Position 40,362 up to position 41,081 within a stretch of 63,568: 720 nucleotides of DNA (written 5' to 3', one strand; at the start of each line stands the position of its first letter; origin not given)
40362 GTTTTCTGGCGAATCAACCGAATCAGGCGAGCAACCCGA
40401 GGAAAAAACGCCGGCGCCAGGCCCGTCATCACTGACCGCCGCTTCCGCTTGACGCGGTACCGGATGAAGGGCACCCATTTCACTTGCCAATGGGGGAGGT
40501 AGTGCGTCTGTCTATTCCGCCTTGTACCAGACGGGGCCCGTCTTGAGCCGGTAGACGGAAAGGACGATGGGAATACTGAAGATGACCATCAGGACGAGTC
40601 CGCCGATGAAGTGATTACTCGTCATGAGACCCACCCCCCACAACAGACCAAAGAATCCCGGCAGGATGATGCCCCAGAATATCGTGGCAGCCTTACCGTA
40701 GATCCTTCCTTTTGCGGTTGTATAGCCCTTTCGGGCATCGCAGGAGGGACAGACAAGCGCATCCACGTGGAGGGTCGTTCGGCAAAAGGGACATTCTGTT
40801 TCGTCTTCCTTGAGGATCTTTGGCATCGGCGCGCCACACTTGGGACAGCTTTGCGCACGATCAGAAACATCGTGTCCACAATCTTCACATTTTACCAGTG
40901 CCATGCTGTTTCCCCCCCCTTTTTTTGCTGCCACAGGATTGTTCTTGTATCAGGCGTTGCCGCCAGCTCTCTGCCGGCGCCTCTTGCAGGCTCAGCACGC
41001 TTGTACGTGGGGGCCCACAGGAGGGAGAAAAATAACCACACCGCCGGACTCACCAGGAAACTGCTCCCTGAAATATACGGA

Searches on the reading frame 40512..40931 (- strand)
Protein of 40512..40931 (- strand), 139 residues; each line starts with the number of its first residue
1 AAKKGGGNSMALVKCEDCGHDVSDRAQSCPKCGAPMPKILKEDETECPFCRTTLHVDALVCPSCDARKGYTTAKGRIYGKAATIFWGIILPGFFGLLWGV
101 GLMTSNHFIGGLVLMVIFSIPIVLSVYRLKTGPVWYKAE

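Call 71: search_protein_families(library=pfam, proteins=[window:40512-40931:-], max_evalue=0.001)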
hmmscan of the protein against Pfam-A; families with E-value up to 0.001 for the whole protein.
window:40512-40931:- (139 aa): 7 families
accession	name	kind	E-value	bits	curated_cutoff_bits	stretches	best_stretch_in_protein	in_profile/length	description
PF12773.13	DZR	-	1.4e-08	35.2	27.3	1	15-64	1-44/45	Double zinc ribbon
PF13248.11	Zn_ribbon_3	-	2.5e-08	33.5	27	1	13-36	3-26/26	zinc-ribbon domain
PF13240.11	Zn_Ribbon_1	-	2.9e-06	27.3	25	1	14-35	1-22/23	zinc-ribbon domain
PF01155.25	HypA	-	0.00021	21.7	28.9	0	11-44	69-104/112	Hydrogenase/urease nickel incorporation, metallochaperone, hypA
PF18912.6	DZR_2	-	0.00021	21.5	27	0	15-38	24-48/56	Double zinc ribbon domain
PF10005.14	Zn_ribbon_DZR_6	-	0.00027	22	23.4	0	46-77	3-34/93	zinc-ribbon domain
PF17032.10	Zn_ribbon_15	-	0.00055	21.1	28.9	0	10-64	35-72/73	zinc-ribbon family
